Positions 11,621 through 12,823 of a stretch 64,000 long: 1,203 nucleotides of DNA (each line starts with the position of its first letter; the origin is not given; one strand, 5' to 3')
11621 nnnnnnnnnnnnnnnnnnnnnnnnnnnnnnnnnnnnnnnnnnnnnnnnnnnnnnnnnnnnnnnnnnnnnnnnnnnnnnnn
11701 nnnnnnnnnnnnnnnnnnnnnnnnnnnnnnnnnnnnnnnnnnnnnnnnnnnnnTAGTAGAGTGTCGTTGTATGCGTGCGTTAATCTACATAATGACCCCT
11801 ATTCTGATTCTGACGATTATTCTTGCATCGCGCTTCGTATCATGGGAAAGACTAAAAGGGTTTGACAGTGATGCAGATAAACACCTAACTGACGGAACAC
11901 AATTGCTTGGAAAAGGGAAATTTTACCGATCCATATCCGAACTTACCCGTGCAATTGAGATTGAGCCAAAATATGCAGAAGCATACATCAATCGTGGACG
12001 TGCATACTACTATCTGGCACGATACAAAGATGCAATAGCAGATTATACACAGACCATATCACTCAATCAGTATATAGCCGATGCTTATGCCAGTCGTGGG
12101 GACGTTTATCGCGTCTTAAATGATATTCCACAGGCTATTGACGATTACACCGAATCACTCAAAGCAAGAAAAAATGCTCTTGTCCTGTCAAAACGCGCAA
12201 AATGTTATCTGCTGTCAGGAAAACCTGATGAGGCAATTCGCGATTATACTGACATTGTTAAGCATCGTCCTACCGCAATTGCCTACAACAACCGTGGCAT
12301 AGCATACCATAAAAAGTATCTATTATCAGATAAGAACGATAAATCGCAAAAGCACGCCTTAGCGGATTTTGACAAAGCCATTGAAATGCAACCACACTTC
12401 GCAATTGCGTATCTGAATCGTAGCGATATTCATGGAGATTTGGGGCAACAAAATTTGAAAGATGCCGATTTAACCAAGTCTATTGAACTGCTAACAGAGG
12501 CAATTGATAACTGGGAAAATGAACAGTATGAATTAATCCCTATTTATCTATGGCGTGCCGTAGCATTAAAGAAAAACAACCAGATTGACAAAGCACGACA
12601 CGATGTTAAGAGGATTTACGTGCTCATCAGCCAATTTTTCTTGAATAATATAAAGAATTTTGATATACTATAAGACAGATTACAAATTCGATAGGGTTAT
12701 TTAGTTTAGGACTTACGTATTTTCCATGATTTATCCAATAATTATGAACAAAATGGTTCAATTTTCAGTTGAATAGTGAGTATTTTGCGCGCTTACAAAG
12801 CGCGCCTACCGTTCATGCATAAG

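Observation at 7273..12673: Five-gene envelope operon: two tandem lipoprotein serpins with divergent reactive-centre loops, an MA-type metalloprotease, a PPP phosphatase and a TPR protein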

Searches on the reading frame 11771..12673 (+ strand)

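Call 3: search_protein_families(library=pfam, proteins=[window:11771-12673:+], max_evalue=0.01)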
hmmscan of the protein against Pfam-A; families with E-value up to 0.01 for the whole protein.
window:11771-12673:+ (300 aa): 16 families
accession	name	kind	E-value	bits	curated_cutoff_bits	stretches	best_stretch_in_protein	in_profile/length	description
PF00515.34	TPR_1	-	5e-28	96.2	27.8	3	69-100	1-32/34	Tetratricopeptide repeat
PF07719.23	TPR_2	-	4.7e-25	86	27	2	69-99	1-31/34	Tetratricopeptide repeat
PF13431.12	TPR_17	-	3.8e-19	67.7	24.4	1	59-89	3-33/34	Tetratricopeptide repeat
PF13432.12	TPR_16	-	8e-15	55.4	32.7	1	75-133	3-61/65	Tetratricopeptide repeat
PF13181.12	TPR_8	-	1.1e-14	53.7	25.7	0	69-99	1-31/34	Tetratricopeptide repeat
PF13414.12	TPR_11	-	1.2e-13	50.9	26.8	2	48-80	7-39/42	TPR repeat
PF13424.12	TPR_12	-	2.5e-11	44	30.1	1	66-98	42-74/77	Tetratricopeptide repeat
PF25575.1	TPR_BSK1_C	-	7.4e-08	32.7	42.2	1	109-162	48-103/118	Serine/threonine-protein kinase BSK1-like, TPR repeats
PF14559.12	TPR_19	-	8.8e-08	32.8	25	0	45-90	1-46/68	Tetratricopeptide repeat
PF13428.12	TPR_14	-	1.5e-07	31.8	23.5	0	141-170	6-35/44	Tetratricopeptide repeat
PF13174.12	TPR_6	-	4.9e-06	27.3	26.3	0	141-168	5-32/33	Tetratricopeptide repeat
PF25062.1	ARM_TT21_N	-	3.6e-05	24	40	0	127-189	18-80/222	Tetratricopeptide repeat protein 21 N-terminal ARM repeat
PF10516.15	SHNi-TPR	-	5.5e-05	23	21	0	120-133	18-31/38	SHNi-TPR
PF13371.12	TPR_9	-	6.6e-05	23.3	35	0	60-105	20-65/73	Tetratricopeptide repeat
PF03704.23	BTAD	-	8e-05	23.5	22.1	0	45-95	72-122/146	Bacterial transcriptional activator domain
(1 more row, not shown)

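Call 4: search_protein_families(library=ncbifam, proteins=[window:11771-12673:+], max_evalue=0.01)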
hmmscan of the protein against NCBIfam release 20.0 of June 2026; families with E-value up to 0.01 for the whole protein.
window:11771-12673:+ (300 aa): 20 families
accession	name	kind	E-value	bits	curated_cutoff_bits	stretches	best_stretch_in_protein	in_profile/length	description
TIGR02917.1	PEP_TPR_lipo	equivalog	3.8e-13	48.2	312.2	1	12-244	6-226/899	XrtA/PEP-CTERM system TPR-repeat protein PrsT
TIGR00990.1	3a0801s09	subfamily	4.7e-11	42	757.25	2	52-161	177-282/615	mitochondrial import receptor subunit TOM70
NF033762.1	social_mot_Tgl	equivalog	1.7e-08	34.2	225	1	120-247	83-206/252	social motility TPR repeat lipoprotein Tgl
NF008391.2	PRK11189.1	equivalog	3.2e-07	30.1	250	1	42-96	106-160/297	lipoprotein NlpI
TIGR04510.1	mod_pep_cyc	subfamily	4.6e-07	28.7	400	1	34-99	397-462/814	putative peptide modification system cyclase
TIGR02521.1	type_IV_pilW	equivalog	5.4e-07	29.4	154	1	35-102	31-98/234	type IV pilus biogenesis/stability protein PilW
NF040959.1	MamA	equivalog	5.7e-07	29.2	200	1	40-207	42-203/204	magnetosome protein MamA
NF007302.0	PRK09782.1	equivalog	6.2e-06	24.5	1223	1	131-283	575-707/990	phage receptor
NF047371.1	FlcA_CTERM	equivalog_domain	1.2e-05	24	300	1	49-139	327-421/646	periplasmic flagellar collar protein FlcA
NF047558.1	TPR_END_plus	domain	2.8e-05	24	32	0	142-158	5-21/56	TPR end-of-group domain-containing protein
NF040561.1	PrimPol_Msp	equivalog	4.6e-05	22.2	200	0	35-136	25-124/515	CRISPR-associated primase-polymerase type A1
NF053720.1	NsdA_fam_reg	subfamily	7.8e-05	22.4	75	1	103-164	329-396/432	NsdA family TPR-like regulatory protein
TIGR02552.1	LcrH_SycD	equivalog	0.00047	19.9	104.8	1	63-158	17-108/136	SycD/LcrH family type III secretion system chaperone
NF002725.1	PRK02603.1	equivalog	0.00052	20.1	143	0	120-204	52-140/173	photosystem I assembly protein Ycf3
NF047507.1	TPR_BatC_Lepto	exception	0.00075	19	175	1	16-137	4-130/214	TPR repeat-containing protein BatC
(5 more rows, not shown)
